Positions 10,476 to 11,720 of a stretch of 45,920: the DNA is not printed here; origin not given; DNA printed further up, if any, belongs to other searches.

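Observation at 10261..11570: Coupled HNH endonuclease + MazG-like nucleotide pyrophosphohydrolase: candidate two-gene defence module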

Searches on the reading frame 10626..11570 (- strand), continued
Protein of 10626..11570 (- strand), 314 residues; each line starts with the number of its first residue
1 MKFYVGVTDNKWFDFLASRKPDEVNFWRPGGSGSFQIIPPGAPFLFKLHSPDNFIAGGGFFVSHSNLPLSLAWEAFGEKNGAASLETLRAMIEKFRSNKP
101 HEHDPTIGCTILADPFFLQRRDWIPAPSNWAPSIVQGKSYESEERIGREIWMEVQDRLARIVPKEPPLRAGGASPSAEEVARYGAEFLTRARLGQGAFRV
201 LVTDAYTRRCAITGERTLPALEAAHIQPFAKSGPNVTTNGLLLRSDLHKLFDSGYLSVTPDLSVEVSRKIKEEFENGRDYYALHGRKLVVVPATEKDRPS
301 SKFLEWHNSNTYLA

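Call 30: fold_search(model_id=the predicted structure, library=pdb)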
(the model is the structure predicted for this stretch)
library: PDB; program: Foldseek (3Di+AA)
matches with E <= 10: 89; with E <= 0.001: 11
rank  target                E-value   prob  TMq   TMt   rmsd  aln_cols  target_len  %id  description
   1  6yex_A                2.8e-06  1.00  0.27  0.28  20.5       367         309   15  VcaM4I restriction endonuclease in the absence of DNA (released 2020-12-16)
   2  6yex_B                9.4e-06  1.00  0.27  0.28  21.4       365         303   16  VcaM4I restriction endonuclease in the absence of DNA (released 2020-12-16)
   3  5y6b_D                1.3e-04  1.00  0.33  0.68   5.1       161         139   10  Crystal structure of ZmASCH Y47F mutant protein from Zymomonas mobilis (released 2018-07-18)
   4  5y6b_A                1.4e-04  1.00  0.33  0.65   5.0       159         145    9  Crystal structure of ZmASCH Y47F mutant protein from Zymomonas mobilis (released 2018-07-18)
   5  2kku_MODEL_1_A        1.9e-04  1.00  0.33  0.66   3.7       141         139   15  Solution structure of protein af2351 from Archaeoglobus fulgidus. Northeast Structural Genomics Consortium tar (released 2009-07-14)
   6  5y6b_B                2.8e-04  1.00  0.36  0.72   3.3       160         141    9  Crystal structure of ZmASCH Y47F mutant protein from Zymomonas mobilis (released 2018-07-18)
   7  5guq_C                3.4e-04  1.00  0.33  0.64   4.9       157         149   10  Crystal structure of ASCH from Zymomonas mobilis (released 2017-08-30)
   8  5guq_A                3.4e-04  1.00  0.32  0.65   4.9       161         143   10  Crystal structure of ASCH from Zymomonas mobilis (released 2017-08-30)
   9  5y6c_A                4.3e-04  1.00  0.33  0.65   5.0       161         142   10  Crystal structure of ZmASCH S128A mutant protein from Zymomonas mobilis (released 2018-07-18)
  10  5gus_B                4.3e-04  1.00  0.33  0.64   4.1       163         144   12  Crystal structure of ASCH domain from Zymomonas mobilis (released 2017-08-30)
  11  5gus_A                6.6e-04  1.00  0.33  0.64   5.2       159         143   10  Crystal structure of ASCH domain from Zymomonas mobilis (released 2017-08-30)
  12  6ghs                  7.4e-03  0.66  0.25  0.26  12.0       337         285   14  Modification dependent TagI restriction endonuclease (released 2018-08-29)
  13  5y7d                  2.8e-02  0.72  0.21  0.37   8.4       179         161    9  Crystal structure of human Endothelial-overexpressed LPS associated factor 1 (released 2018-08-22)
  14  9kyf_B                3.0e-02  0.94  0.23  0.57   5.0       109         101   12  Crystal structure of E.coli ac4C amidohydrolase YqfB (released 2025-08-20)
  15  8alz_A                3.2e-02  0.85  0.25  0.29   6.0       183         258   10  Cryo-EM structure of ASCC3 in complex with ASC1 (released 2023-03-08)
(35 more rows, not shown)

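Call 63: search_protein_families(library=pfam, proteins=[L022:9284-10186:+, L079:6912-7820:+, L031:2446-3387:+, L068:3020-5830:-, L067:3158-5248:+, L001:7574-8362:+, L003:5501-6004:+, L007:5484-5984:+, L011:5090-5998:+, L030:7026-8957:+], max_evalue=0.001)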
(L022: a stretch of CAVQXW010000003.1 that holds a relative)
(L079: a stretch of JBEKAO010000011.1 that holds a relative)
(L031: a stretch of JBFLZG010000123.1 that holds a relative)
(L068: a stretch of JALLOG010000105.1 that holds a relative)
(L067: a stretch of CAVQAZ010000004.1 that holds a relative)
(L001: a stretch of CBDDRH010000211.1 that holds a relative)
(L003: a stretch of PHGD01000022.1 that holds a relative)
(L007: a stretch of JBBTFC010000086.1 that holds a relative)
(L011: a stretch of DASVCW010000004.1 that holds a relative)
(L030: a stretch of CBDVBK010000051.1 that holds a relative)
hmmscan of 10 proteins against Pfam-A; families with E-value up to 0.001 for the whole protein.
L022:9284-10186:+ (300 aa): 1 family
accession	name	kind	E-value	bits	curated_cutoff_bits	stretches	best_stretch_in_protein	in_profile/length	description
PF13391.12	HNH_2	-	3.3e-10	40.1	21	1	191-240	1-65/66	HNH endonuclease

L079:6912-7820:+ (302 aa): 1 family
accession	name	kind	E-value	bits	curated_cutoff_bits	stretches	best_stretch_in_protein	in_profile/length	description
PF13391.12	HNH_2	-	3.9e-10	39.9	21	1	193-246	1-64/66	HNH endonuclease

L031:2446-3387:+ (313 aa): 1 family
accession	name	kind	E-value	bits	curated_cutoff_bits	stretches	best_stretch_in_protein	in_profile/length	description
PF13391.12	HNH_2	-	4.1e-11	43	21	1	200-248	1-64/66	HNH endonuclease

L068:3020-5830:- (936 aa): 6 families
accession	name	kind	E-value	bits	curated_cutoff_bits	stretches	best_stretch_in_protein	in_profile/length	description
PF04851.21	ResIII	-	1.7e-43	148.8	22.5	1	159-316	3-163/164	Type III restriction enzyme, res subunit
PF08463.15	EcoEI_R_C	-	2.3e-23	83.6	24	1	779-929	2-156/163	EcoEI R protein C-terminal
PF18766.7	SWI2_SNF2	-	6.8e-16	59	26.7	1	163-344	1-180/221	SWI2/SNF2 ATPase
PF04313.20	HSDR_N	-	1.2e-10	42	25.1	1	56-123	128-196/198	Type I restriction enzyme R protein N terminus (HSDR_N)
PF00270.35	DEAD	-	1.1e-09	38.7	26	1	162-318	2-163/167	DEAD/DEAH box helicase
PF00271.37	Helicase_C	-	1.6e-06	28.7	23.5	1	428-529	15-109/110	Helicase conserved C-terminal domain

L067:3158-5248:+ (696 aa): 6 families
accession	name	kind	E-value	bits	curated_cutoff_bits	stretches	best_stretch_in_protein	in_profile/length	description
PF00580.27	UvrD-helicase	-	5.5e-22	79.2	23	1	242-495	2-258/271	UvrD/REP helicase N-terminal domain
PF13361.12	UvrD_C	-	9.8e-17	61.8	25.6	2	618-691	280-345/350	UvrD-like helicase C-terminal domain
PF13245.12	AAA_19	-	2.7e-13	50.7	25.1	1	255-491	12-132/134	AAA domain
PF13538.12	UvrD_C_2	-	2.4e-07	30.9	27.4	0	627-652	2-27/52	UvrD-like helicase C-terminal domain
PF13604.12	AAA_30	-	1.3e-05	25.5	27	0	243-313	4-71/191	AAA domain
PF13087.12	AAA_12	-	0.00034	20.7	27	0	563-691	88-190/195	AAA domain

L001:7574-8362:+ (262 aa): 1 family
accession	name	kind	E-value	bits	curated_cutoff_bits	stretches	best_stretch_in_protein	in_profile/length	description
PF02661.23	Fic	-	3.1e-18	66.8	24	1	113-210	2-92/93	Fic/DOC family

L003:5501-6004:+ (167 aa): 0 families

L007:5484-5984:+ (166 aa): 2 families
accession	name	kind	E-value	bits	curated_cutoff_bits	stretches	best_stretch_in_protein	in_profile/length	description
PF10543.14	ORF6N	-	6.9e-36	122.9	27.8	1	12-97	1-86/86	ORF6N domain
PF09669.15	Phage_pRha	-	1.2e-05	26.2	29.9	1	28-118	6-90/91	Phage regulatory protein Rha (Phage_pRha)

L011:5090-5998:+ (302 aa): 2 families
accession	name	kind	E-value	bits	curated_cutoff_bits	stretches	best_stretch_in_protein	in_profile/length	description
PF18899.5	DUF5655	-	9.5e-11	42.2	24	1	189-302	2-109/109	Domain of unknown function (DUF5655)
PF01939.22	NucS_C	-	0.00013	22.4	24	0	29-98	6-74/124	Endonuclease NucS C-terminal domain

L030:7026-8957:+ (643 aa): 2 families
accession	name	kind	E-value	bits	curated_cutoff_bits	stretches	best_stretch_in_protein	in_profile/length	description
PF03235.19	GmrSD_N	-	3.7e-30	106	33.2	1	4-213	2-198/199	GmrSD restriction endonuclease, N-terminal domain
PF07510.16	GmrSD_C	-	0.00028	21.2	23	1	419-475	50-106/138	GmrSD restriction endonucleases, C-terminal domain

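Call 69: search_dna_similar(query=window:10626-11570:-, collection=plasmids, mode=protein, max_rows=15)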
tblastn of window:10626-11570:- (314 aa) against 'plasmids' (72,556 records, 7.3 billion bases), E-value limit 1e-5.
Records with a match: 1662; places in all: 2145; records where one place covers at least 80% of the query: 4.
Best place of each record, by identity: 60-80% 1; <60% 1661.
By first word of the organism name: Escherichia 392; Salmonella 356; Enterobacter 287; Klebsiella 267; Citrobacter 134; Providencia 20; Rhizobium 20; Pseudomonas 16; Sinorhizobium 15; Leclercia 14; and 54 more.
By predicted mobility (MOB-suite, as given by PLSDB): conjugative 1150; non-mobilizable 312; mobilizable 200.
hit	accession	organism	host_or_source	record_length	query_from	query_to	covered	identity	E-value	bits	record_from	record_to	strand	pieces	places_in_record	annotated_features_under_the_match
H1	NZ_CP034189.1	Deinococcus psychrotolerans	whole organism,R2A medium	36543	1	312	99%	49.8%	4e-89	297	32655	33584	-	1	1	HNH endonuclease signature motif containing protein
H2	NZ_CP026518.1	Deinococcus sp. NW-56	whole organism,water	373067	1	312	99%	49.5%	4e-83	280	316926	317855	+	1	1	HNH endonuclease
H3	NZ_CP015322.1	Mesorhizobium amorphae CCNWGS0123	Robinia pseudoacacia,cell culture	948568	1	314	100%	48.1%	2e-85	286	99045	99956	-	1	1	HNH endonuclease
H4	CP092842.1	Bradyrhizobium sp. 62B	Arachis hypogaea L.,cell ...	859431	1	314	100%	45.3%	4e-51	299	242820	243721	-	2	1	hypothetical protein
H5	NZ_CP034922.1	Roseomonas mucosa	Homo sapiens,tissue sample,Clinical, ...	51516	190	311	39%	47.2%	2e-18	93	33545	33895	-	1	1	HNH endonuclease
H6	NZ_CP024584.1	Roseomonas sp. FDAARGOS_362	Homo sapiens,peripheral Blood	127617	190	311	39%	47.2%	2e-18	93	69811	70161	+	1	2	HNH endonuclease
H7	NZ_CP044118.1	Roseomonas mucosa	Homo sapiens,clinical isolate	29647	190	311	39%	47.2%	3e-18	92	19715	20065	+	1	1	HNH endonuclease signature motif containing protein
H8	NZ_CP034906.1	Roseomonas mucosa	Homo sapiens,tissue sample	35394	190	311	39%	47.2%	3e-18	92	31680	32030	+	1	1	HNH endonuclease signature motif containing protein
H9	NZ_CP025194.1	Roseomonas mucosa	Homo sapiens,clinical, human skin, ...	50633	190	311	39%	47.2%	3e-18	92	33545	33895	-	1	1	HNH endonuclease signature motif containing protein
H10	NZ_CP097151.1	Deinococcus sp. QL22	-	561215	194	289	29%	62.2%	8e-22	129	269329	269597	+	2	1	none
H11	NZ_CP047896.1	Sphingomonas changnyeongensis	Single cell,Fresh water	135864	135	312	57%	31.1%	6e-15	83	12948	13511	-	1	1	HNH endonuclease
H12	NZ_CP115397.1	Hymenobacter yonginensis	whole organism,freshwater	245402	104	309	66%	26.6%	1e-8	63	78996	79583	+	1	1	HNH endonuclease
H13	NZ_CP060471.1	Xanthomonas citri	Cell culture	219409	159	307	47%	36.2%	2e-14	81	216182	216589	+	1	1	HNH endonuclease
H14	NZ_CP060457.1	Xanthomonas citri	Cell culture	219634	159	307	47%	36.2%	2e-14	81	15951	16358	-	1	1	HNH endonuclease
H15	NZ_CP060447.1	Xanthomonas citri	Cell culture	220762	159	307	47%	36.2%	2e-14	81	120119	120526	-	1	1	HNH endonuclease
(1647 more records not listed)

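Call 71: get_annotated_region(hit=H1, flank=5000)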
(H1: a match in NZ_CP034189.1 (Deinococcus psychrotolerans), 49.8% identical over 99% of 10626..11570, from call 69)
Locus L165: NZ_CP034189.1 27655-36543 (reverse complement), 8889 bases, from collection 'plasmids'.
description: Deinococcus psychrotolerans strain S14-83 plasmid unnamed5, complete sequence
organism: Deinococcus psychrotolerans (NCBI taxid 2489213)
taxonomy: Bacteria; Deinococcota; Deinococci; Deinococcales; Deinococcaceae; Deinococcus; Deinococcus psychrotolerans
host: -; source: whole organism,R2A medium; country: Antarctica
typing (MOB-suite, as given by PLSDB): non-mobilizable
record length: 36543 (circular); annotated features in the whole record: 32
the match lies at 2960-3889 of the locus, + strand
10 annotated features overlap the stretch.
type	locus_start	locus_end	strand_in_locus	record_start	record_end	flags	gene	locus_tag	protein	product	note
CDS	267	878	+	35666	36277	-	-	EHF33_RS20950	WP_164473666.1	ParA family protein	-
CDS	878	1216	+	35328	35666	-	-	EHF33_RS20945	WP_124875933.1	hypothetical protein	-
CDS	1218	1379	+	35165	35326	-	-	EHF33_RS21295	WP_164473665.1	hypothetical protein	-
CDS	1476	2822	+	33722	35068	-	-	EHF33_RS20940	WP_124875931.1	hypothetical protein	-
CDS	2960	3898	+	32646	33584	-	-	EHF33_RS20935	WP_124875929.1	HNH endonuclease signature motif containing protein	-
CDS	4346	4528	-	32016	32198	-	-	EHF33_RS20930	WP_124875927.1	DUF6440 family protein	-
CDS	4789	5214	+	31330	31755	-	-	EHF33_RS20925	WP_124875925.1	hypothetical protein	-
CDS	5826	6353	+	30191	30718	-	-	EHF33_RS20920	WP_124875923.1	hypothetical protein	-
CDS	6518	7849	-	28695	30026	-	-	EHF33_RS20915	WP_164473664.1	S8 family serine peptidase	GO:0006508 - proteolysis [Evidence IEA]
CDS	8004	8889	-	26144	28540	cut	-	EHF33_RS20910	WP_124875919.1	tetratricopeptide repeat protein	-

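Call 72: get_annotated_region(hit=H3, flank=5000)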
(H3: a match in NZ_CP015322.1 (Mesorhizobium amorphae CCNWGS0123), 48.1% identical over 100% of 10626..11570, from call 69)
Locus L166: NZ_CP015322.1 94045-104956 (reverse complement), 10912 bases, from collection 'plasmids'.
description: Mesorhizobium amorphae CCNWGS0123 plasmid pM0123d, complete sequence
organism: Mesorhizobium amorphae CCNWGS0123 (NCBI taxid 1082933)
taxonomy: Bacteria; Pseudomonadota; Alphaproteobacteria; Hyphomicrobiales; Phyllobacteriaceae; Mesorhizobium; Mesorhizobium amorphae; Mesorhizobium amorphae CCNWGS0123
host: -; source: Robinia pseudoacacia,cell culture; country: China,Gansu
typing (MOB-suite, as given by PLSDB): non-mobilizable; mating-pair formation MPF_T
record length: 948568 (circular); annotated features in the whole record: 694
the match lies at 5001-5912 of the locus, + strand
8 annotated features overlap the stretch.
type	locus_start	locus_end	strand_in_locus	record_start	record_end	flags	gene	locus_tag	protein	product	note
CDS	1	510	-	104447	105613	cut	-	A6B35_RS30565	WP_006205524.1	nucleotidyl transferase AbiEii/AbiGii toxin family protein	-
CDS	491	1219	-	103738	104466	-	-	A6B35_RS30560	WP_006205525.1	DUF6088 family protein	-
CDS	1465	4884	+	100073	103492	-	-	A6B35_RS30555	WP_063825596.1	type ISP restriction/modification enzyme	-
CDS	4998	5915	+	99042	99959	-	-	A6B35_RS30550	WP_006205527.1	HNH endonuclease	-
CDS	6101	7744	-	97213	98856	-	-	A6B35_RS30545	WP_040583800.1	MFS transporter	GO:0055085 - transmembrane transport [Evidence IEA]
CDS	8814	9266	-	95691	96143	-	panD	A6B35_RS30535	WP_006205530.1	aspartate 1-decarboxylase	GO:0015940 - pantothenate biosynthetic process [Evidence IEA]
CDS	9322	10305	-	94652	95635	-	-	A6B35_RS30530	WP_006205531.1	beta-ketoacyl-ACP synthase III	-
CDS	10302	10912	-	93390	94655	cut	-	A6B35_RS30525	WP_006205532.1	adenosylmethionine--8-amino-7-oxononanoate transaminase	GO:0009102 - biotin biosynthetic process [Evidence IEA]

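Call 79: search_protein_families(library=ncbifam, proteins=[L022:9284-10186:+], max_evalue=0.001)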
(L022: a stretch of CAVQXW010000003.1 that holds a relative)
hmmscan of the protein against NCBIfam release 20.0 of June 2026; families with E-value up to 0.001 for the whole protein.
L022:9284-10186:+ (300 aa): 1 family
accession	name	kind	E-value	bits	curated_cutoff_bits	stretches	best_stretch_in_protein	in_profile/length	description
NF045808.1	PT-DNA_restrict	exception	5.2e-17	61.9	180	1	136-288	140-275/284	phosphorothioated DNA-binding restriction endonuclease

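Call 87: search_protein_families(library=pfam, alignment_id=A6, max_evalue=0.0001)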
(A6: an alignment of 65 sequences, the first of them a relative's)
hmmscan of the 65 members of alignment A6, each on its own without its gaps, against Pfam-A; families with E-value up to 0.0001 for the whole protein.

A. member 1, L005:2074-2856:+ (260 aa): 0 families

B. families by the number of members that match (of 65 scanned): 81 families (the first 25 are shown)
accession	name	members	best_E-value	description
PF13391.12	HNH_2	3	4.1e-11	HNH endonuclease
PF18899.5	DUF5655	2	3.4e-12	Domain of unknown function (DUF5655)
PF07505.17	DUF5131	1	8.9e-103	Protein of unknown function (DUF5131)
PF02384.22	N6_Mtase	1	3.4e-101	N-6 DNA Methylase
PF09848.15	SLFN-g3_helicase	1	6.9e-85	Schlafen group 3, DNA/RNA helicase domain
PF07992.20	Pyr_redox_2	1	4.3e-67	Pyridine nucleotide-disulphide oxidoreductase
PF00211.25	Guanylate_cyc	1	1.9e-56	Adenylate and Guanylate cyclase catalytic domain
PF00117.34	GATase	1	1.6e-55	Glutamine amidotransferase class-I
PF00988.28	CPSase_sm_chain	1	9.4e-55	Carbamoyl-phosphate synthase small chain, CPSase domain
PF00664.28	ABC_membrane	1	3.9e-52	ABC transporter transmembrane region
PF13424.12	TPR_12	1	2.3e-48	Tetratricopeptide repeat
PF01916.23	DS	1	2.5e-41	Deoxyhypusine synthase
PF24838.2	8xMP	1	2.4e-39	Octameric membrane protein family (8xMP)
PF18818.7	MPTase-PolyVal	1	2.1e-38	Zincin-like metallopeptidase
PF10543.14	ORF6N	1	6.9e-36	ORF6N domain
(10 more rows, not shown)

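Call 90: search_protein_families(library=padloc, alignment_id=A6, max_evalue=1e-10)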
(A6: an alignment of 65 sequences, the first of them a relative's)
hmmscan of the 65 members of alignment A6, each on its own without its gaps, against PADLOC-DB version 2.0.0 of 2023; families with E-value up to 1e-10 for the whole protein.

A. member 1, L005:2074-2856:+ (260 aa): 0 families

B. families by the number of members that match (of 65 scanned): 58 families (the first 25 are shown)
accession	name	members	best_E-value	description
PDLC04946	PDC-S18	2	5.7e-152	-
PDLC03632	MTase_III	2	1.3e-66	Type III methyltransferase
PDLC04945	PDC-S18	2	1e-65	-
PDLC04132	HNH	2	8.4e-21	-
PDLC04921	PDC-S14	2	2.6e-19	-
PDLC04944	PDC-S18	2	1.4e-18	-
PDLC03027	MTase_I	1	0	Type I methyltransferase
PDLC03032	MTase_I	1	3.6e-294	Type I methyltransferase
PDLC05014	PDC-S41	1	3.2e-282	-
PDLC03022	MTase_I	1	5.8e-187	Type I methyltransferase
PDLC04815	PDC-S02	1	9.1e-155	-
PDLC04639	PDC-M41B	1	1e-114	-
PDLC03031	MTase_I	1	3.4e-113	Type I methyltransferase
PDLC04569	PDC-M30B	1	4.7e-110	-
PDLC04925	PDC-S14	1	1.1e-106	-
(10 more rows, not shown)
